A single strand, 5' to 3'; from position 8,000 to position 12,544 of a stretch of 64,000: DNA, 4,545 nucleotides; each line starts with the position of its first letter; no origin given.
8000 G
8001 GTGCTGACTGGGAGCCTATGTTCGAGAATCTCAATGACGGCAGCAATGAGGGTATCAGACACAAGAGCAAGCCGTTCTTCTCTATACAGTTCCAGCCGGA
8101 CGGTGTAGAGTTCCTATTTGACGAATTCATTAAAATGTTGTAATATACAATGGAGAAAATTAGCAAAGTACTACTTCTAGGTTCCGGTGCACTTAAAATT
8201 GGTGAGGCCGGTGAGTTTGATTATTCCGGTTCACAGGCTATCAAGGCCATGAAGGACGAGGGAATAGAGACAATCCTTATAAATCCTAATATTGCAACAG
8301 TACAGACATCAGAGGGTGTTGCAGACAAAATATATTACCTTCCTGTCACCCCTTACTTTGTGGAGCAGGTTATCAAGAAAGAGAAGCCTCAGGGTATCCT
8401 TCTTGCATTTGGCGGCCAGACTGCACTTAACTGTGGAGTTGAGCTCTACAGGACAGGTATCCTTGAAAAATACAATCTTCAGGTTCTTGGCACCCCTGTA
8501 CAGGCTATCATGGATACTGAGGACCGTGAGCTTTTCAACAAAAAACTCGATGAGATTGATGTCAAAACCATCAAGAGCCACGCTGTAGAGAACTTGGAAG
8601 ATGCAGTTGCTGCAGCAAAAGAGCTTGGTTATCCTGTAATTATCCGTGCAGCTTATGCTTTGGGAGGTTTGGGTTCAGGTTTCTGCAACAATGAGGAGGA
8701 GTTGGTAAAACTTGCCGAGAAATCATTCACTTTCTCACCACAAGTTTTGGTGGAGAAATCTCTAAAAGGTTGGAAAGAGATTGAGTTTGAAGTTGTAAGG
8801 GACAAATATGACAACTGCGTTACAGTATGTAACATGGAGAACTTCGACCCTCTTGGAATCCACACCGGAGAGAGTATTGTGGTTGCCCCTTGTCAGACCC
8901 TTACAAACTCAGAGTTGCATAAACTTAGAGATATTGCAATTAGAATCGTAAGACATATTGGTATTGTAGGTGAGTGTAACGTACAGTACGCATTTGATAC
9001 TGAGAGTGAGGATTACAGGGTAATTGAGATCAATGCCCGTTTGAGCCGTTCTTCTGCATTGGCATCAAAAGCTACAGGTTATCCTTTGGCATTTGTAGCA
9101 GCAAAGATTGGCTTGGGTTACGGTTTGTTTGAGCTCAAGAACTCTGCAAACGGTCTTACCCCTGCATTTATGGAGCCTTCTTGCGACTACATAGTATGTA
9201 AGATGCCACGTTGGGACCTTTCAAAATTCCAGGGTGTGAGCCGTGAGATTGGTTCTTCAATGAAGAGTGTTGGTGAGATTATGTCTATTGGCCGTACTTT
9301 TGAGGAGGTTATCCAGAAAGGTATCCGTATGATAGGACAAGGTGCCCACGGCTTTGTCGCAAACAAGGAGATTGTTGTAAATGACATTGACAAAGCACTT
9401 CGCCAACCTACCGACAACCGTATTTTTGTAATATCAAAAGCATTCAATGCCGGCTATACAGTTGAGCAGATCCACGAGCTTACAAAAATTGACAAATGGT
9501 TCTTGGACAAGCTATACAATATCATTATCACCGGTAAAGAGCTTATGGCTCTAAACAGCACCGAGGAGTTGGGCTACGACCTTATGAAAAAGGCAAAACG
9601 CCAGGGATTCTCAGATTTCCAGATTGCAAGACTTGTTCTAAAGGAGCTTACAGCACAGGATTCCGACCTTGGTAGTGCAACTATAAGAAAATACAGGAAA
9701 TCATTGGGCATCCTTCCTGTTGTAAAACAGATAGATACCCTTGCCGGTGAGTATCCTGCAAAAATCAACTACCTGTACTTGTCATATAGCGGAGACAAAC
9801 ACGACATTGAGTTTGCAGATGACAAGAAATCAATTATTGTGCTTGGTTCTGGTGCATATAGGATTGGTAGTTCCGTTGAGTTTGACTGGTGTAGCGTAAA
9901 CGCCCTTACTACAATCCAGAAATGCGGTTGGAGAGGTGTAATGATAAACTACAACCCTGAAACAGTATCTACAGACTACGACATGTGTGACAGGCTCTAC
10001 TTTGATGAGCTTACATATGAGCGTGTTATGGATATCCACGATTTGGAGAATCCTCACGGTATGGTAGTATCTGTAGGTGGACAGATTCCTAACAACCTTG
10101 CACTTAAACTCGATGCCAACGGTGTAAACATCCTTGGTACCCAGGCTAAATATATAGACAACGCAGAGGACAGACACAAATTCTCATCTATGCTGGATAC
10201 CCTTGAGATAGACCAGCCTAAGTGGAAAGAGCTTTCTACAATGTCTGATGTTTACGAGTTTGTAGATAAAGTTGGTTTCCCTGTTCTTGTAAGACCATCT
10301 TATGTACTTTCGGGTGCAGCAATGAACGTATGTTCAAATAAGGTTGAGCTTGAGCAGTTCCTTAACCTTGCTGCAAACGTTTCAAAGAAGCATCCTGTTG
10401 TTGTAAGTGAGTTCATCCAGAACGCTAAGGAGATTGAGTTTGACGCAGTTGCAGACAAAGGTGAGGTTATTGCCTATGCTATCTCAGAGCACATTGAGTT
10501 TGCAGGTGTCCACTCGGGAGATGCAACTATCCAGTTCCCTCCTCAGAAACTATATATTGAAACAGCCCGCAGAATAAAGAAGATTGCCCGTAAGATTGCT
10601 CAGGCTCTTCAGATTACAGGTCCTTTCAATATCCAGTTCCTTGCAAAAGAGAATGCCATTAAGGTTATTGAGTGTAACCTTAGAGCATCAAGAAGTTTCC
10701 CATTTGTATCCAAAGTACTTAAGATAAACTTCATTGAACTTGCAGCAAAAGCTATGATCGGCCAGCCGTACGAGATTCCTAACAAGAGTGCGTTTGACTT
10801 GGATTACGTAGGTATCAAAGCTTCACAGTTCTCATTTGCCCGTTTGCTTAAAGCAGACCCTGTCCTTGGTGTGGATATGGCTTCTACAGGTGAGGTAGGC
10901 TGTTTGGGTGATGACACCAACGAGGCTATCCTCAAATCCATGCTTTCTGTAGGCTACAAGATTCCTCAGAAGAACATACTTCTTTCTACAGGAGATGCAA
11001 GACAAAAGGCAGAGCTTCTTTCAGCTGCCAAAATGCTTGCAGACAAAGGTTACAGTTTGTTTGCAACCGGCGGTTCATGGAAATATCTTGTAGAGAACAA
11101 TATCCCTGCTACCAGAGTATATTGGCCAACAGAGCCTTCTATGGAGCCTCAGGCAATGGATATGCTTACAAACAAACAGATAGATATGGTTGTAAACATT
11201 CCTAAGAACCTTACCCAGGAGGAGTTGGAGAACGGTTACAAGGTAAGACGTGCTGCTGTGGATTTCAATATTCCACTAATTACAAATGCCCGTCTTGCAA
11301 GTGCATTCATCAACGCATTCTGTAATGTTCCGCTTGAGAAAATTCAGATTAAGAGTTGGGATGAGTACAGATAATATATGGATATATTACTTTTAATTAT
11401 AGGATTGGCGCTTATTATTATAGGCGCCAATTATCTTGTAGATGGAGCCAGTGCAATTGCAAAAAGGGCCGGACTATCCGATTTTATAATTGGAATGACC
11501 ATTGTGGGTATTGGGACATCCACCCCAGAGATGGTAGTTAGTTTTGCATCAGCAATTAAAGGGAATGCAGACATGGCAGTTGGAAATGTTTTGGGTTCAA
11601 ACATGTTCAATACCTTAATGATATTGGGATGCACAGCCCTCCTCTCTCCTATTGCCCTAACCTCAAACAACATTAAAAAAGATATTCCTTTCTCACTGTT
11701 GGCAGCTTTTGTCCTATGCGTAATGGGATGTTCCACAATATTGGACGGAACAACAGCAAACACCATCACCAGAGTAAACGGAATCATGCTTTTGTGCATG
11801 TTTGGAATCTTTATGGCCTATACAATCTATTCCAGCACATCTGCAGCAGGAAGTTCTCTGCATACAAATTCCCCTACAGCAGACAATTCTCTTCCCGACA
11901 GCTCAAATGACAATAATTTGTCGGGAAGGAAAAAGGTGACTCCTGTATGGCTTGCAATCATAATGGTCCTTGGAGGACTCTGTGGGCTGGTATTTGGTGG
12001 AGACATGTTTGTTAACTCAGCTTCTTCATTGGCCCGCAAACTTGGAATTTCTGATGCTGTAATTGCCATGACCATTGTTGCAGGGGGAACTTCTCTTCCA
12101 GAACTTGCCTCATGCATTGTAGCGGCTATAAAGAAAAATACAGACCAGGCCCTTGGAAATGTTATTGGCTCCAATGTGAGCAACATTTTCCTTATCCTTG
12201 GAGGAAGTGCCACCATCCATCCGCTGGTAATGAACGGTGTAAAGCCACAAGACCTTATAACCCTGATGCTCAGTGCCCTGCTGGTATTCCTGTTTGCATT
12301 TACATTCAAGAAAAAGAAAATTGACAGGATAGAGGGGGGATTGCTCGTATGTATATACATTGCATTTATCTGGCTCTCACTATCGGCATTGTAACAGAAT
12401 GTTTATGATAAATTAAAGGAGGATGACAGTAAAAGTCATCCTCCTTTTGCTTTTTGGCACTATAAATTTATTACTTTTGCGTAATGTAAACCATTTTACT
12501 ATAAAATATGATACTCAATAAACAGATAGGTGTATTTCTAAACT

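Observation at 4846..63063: Strongly over-represented, orientation-neutral word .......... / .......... (core GTCGGGA): possible uptake-signal-like or architecture-imparting sequence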

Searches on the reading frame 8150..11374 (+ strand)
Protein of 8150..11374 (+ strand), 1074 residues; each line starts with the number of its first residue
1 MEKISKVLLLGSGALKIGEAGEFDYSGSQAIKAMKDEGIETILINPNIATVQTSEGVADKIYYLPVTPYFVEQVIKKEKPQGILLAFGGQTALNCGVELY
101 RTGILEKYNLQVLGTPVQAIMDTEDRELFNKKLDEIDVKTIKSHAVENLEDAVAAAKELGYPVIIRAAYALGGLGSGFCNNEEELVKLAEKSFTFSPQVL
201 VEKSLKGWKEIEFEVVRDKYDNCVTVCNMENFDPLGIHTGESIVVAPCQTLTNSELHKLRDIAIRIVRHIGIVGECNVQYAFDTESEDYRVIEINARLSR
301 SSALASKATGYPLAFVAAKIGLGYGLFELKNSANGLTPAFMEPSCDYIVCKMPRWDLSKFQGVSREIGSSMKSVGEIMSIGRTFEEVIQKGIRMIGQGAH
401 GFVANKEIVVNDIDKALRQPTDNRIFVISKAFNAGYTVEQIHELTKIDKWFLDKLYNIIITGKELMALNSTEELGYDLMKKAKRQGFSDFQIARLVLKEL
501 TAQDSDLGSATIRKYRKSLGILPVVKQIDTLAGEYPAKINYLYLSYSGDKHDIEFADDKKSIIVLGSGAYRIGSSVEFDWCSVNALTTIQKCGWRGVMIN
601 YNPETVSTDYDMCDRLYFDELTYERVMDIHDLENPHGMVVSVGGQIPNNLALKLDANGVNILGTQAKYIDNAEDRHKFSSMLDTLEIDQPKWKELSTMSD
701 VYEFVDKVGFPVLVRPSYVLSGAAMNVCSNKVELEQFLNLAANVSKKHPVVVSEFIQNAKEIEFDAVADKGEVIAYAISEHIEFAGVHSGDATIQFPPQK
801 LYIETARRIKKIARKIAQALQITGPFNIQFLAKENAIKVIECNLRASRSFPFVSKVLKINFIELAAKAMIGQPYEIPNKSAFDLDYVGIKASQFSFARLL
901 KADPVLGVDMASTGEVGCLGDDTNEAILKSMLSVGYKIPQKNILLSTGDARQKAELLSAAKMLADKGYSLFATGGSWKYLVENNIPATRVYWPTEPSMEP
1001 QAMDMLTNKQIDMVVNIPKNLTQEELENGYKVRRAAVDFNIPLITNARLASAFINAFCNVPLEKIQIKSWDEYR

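Call 6: search_protein_families(library=pfam, proteins=[window:8150-11374:+])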
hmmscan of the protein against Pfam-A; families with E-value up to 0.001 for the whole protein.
window:8150-11374:+ (1074 aa): 10 families
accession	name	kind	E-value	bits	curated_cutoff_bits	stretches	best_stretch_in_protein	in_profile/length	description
PF02786.22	CPSase_L_D2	-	2.6e-110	367.4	19.8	2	125-327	1-209/211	Carbamoyl-phosphate synthase L chain, ATP binding domain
PF25596.1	CPSase_L_D1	-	2.1e-87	289.3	27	2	4-121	2-117/118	Carbamoyl phosphate synthase preATP-grasp domain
PF02787.25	CPSase_L_D3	-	1.4e-29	102.3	26.6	1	416-495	2-79/80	Carbamoyl-phosphate synthetase large chain, oligomerisation domain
PF02222.28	ATP-grasp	-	5.7e-23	81.9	27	2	681-845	2-162/179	ATP-grasp domain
PF02142.27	MGS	-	2.4e-21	76.1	24.1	1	955-1045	1-94/94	MGS-like domain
PF07478.18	Dala_Dala_lig_C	-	2.1e-19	70.3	24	2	143-296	17-174/204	D-ala D-ala ligase C-terminus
PF15632.11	ATPgrasp_Ter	-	3.4e-13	49.9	29.1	1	749-879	4-118/131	ATP-grasp in the biosynthetic pathway with Ter operon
PF08443.16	RimK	-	1.8e-08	34.7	21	1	672-861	1-180/188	RimK-like ATP-grasp domain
PF01071.24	GARS_A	-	5.7e-07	30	27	0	131-261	7-148/194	Phosphoribosylglycinamide synthetase, ATP-grasp (A) domain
PF02655.19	ATP-grasp_3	-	5.3e-05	23.8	23.2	0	155-299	26-158/160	ATP-grasp domain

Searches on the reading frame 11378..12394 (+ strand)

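Call 18: search_protein_families(library=pfam, proteins=[window:11378-12394:+], max_evalue=0.00001)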
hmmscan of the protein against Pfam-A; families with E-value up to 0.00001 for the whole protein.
window:11378-12394:+ (338 aa): 1 family
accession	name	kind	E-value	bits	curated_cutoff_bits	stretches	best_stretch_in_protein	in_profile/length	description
PF01699.29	Na_Ca_ex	-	1.1e-66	223.9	24.9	2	3-150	3-150/151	Sodium/calcium exchanger protein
